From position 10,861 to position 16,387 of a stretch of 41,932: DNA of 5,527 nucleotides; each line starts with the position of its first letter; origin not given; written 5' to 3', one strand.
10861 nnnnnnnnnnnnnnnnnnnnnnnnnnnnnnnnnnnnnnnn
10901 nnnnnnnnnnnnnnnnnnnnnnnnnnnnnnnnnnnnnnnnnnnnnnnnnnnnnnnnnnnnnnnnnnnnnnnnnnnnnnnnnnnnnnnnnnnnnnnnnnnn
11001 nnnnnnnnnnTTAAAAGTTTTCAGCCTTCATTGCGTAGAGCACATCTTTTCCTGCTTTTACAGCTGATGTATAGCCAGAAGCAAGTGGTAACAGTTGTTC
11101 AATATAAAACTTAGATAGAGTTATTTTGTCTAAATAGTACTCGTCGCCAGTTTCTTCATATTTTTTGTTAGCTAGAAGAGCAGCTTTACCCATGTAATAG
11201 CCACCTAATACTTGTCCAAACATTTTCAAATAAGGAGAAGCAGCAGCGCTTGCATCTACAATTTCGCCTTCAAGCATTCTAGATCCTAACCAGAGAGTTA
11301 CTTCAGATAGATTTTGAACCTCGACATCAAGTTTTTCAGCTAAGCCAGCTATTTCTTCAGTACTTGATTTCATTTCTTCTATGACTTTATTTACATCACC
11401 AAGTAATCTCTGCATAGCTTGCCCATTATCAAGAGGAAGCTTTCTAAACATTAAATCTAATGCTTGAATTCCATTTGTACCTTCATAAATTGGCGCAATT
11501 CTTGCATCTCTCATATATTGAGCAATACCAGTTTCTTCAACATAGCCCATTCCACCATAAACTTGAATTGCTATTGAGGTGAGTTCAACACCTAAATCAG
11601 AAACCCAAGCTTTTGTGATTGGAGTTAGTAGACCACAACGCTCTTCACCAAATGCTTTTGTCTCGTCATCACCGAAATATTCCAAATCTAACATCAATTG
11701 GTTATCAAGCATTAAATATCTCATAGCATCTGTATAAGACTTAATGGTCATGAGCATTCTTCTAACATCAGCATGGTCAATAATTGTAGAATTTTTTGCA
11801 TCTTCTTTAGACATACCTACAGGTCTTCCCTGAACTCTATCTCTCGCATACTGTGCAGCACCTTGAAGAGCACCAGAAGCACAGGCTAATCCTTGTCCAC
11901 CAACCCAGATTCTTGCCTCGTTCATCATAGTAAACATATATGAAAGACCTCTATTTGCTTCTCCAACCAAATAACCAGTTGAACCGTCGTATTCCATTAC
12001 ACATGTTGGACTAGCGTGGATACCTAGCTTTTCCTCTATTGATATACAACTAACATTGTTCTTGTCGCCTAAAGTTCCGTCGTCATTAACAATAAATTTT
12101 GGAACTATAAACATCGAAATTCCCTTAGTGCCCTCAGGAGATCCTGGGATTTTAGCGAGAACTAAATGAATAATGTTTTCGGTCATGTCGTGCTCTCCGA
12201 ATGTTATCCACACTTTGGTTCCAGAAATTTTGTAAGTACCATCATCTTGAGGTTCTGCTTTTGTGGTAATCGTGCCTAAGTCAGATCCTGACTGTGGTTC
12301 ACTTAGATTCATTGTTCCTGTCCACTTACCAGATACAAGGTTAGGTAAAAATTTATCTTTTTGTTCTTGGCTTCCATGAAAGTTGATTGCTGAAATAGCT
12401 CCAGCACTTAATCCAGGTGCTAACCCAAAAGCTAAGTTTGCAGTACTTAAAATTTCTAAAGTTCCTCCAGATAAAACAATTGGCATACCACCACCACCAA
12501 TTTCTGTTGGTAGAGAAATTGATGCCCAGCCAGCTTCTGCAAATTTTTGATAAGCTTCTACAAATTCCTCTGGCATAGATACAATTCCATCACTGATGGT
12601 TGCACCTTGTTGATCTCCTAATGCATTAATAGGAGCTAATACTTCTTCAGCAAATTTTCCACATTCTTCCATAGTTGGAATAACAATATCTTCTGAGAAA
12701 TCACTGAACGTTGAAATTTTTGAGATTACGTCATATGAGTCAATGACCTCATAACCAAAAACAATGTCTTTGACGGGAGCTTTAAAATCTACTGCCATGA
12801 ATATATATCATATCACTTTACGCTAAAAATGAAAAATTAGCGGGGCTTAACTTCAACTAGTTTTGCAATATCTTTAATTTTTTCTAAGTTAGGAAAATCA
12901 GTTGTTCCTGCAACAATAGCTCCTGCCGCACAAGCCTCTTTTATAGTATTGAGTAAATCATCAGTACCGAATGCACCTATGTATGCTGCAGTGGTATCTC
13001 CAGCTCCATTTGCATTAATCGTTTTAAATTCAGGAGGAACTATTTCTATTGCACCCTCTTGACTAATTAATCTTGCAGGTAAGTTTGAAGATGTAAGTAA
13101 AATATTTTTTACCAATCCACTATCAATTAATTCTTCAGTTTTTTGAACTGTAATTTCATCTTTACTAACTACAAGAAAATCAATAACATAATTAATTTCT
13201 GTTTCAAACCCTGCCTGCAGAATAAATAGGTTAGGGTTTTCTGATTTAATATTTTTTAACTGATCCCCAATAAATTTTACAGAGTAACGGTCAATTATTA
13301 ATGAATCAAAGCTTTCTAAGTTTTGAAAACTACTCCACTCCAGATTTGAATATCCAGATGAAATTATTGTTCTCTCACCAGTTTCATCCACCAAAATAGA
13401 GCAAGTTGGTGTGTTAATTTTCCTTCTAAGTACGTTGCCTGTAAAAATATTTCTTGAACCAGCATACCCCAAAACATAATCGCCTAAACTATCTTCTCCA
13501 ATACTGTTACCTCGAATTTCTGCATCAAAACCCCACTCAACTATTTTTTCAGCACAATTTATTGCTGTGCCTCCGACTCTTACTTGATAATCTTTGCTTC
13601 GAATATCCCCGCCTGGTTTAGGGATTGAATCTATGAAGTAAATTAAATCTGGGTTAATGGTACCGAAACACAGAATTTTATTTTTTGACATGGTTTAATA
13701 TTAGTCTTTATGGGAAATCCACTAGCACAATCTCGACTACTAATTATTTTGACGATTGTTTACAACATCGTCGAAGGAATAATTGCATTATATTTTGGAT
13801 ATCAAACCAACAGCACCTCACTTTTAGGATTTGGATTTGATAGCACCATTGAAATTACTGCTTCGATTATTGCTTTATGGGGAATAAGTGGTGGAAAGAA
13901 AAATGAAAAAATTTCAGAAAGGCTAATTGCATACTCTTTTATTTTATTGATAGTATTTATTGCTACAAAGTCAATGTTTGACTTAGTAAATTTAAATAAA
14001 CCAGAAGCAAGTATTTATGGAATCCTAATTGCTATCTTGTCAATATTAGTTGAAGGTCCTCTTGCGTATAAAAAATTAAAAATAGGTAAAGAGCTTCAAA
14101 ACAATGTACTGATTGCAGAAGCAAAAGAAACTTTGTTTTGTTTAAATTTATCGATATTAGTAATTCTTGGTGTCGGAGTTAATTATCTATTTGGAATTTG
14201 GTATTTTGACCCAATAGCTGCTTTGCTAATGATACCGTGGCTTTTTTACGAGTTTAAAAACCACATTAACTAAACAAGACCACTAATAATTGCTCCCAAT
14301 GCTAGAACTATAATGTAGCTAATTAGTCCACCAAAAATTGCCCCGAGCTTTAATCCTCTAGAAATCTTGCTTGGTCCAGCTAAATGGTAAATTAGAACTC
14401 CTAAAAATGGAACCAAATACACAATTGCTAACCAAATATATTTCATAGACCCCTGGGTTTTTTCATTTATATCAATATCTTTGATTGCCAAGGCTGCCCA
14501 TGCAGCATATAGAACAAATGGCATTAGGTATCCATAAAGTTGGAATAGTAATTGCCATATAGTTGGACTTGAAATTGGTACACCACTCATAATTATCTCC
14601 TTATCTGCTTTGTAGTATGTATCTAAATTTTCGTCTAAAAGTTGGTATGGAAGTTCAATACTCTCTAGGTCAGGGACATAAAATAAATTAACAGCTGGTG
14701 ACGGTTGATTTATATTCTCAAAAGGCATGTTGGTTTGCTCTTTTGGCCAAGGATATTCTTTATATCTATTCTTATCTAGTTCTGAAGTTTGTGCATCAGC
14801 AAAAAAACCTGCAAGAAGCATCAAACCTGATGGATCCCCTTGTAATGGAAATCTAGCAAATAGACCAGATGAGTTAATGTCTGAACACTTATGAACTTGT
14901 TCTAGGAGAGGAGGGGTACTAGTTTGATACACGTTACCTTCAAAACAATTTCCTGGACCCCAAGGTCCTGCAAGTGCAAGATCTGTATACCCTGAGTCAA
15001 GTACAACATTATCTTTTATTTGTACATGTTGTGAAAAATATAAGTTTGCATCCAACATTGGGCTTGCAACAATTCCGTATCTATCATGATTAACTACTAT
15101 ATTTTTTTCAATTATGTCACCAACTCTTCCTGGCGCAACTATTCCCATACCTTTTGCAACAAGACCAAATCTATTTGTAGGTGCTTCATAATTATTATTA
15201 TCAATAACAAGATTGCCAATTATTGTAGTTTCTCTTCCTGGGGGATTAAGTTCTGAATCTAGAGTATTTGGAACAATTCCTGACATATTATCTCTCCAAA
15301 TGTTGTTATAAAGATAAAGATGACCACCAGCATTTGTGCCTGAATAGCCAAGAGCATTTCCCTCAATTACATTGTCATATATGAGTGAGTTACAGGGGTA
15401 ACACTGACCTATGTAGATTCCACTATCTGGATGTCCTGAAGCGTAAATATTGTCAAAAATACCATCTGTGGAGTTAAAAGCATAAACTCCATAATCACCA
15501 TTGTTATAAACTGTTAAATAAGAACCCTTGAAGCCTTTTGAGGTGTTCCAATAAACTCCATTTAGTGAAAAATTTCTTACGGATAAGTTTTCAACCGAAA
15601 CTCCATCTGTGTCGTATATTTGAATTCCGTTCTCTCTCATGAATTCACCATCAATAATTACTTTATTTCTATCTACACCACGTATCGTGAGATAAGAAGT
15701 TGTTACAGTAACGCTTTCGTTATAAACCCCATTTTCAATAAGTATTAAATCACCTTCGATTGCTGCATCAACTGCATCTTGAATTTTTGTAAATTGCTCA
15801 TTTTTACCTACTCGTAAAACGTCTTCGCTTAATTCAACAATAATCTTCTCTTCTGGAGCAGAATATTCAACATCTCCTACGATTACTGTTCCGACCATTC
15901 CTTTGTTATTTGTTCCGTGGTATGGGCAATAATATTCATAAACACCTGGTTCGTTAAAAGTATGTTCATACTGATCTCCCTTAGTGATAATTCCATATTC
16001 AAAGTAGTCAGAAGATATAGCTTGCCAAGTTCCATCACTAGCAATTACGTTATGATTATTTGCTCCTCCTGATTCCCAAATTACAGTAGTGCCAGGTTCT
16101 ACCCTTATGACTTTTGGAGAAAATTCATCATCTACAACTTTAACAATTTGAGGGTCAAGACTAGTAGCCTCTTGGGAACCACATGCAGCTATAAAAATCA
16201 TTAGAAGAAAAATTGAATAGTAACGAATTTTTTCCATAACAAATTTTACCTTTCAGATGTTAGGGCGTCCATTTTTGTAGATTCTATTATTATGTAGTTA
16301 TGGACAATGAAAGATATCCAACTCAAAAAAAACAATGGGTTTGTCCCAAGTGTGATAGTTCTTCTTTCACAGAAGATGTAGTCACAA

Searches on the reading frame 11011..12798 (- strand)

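Call 10: search_protein_families(library=pfam, max_evalue=0.000001, proteins=[window:11011-12798:-])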
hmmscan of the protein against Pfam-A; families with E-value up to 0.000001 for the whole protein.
window:11011-12798:- (595 aa): 5 families
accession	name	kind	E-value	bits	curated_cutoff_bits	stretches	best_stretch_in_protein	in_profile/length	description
PF12806.12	Acyl-CoA_dh_C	-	3.6e-23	82.5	30.3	1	467-590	3-123/124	Acetyl-CoA dehydrogenase C-terminal like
PF00441.29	Acyl-CoA_dh_1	-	5.9e-21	75.6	22.4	1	282-449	1-145/150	Acyl-CoA dehydrogenase, C-terminal domain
PF02771.21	Acyl-CoA_dh_N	-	4.8e-15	56.3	22.9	1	45-158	10-113/113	Acyl-CoA dehydrogenase, N-terminal domain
PF02770.24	Acyl-CoA_dh_M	-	1.3e-13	51.3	33.3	1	163-271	2-95/97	Acyl-CoA dehydrogenase, middle domain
PF22924.1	ACOX_C_alpha1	-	2.1e-08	34.6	27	1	291-444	3-159/169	Acyl-CoA oxidase, C-alpha1 domain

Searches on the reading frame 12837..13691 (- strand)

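Call 10: search_protein_families(library=pfam, max_evalue=0.000001, proteins=[window:12837-13691:-])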
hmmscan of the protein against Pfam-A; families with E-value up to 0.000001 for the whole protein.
window:12837-13691:- (284 aa): 1 family
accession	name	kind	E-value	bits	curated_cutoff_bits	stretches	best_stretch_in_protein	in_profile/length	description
PF00294.29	PfkB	-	6.8e-18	65.5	25.8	1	4-262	2-291/302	pfkB family carbohydrate kinase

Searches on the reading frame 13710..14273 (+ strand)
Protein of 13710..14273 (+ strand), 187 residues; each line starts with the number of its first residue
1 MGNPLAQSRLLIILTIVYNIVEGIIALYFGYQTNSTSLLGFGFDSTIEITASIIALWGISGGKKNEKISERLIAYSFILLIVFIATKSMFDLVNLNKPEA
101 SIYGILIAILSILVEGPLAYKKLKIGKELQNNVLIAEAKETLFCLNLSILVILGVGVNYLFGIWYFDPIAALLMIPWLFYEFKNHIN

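Call 10: search_protein_families(library=pfam, max_evalue=0.000001, proteins=[window:13710-14273:+])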
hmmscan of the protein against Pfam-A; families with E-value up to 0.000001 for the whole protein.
window:13710-14273:+ (187 aa): 1 family
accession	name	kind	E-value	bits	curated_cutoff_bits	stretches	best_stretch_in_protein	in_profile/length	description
PF01545.26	Cation_efflux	-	3.8e-10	40.3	26.6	1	12-180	1-184/198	Cation efflux family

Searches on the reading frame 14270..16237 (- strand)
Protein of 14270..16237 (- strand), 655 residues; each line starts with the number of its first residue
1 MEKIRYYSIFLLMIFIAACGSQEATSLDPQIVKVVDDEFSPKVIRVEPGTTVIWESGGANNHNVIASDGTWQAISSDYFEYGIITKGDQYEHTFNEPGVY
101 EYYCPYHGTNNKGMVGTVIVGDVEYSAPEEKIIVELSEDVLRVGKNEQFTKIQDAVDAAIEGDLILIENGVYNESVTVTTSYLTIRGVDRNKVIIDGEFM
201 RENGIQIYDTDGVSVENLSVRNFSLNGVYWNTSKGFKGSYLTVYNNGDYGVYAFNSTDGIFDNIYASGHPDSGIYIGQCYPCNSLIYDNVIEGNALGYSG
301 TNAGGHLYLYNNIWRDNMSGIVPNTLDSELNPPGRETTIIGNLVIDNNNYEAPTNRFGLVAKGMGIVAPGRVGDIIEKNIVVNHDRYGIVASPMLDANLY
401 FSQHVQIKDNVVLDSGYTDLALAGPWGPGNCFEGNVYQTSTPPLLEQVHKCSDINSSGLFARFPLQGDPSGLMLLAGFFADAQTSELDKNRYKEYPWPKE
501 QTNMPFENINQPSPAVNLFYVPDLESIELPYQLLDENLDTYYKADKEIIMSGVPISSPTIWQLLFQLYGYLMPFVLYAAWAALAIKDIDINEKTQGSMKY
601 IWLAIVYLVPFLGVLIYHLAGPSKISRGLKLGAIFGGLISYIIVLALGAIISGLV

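Call 11: search_protein_families(library=pfam, max_evalue=0.000001, proteins=[window:14270-16237:-])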
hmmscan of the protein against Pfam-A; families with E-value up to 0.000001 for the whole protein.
window:14270-16237:- (655 aa): 2 families
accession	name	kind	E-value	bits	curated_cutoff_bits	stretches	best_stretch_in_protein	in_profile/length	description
PF00127.26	Copper-bind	-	5.7e-12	46.3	21.2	1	38-120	13-98/99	Copper binding proteins, plastocyanin/azurin family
PF13229.12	Beta_helix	-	2.1e-11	44.1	25.9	1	178-322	11-143/158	Right handed beta helix region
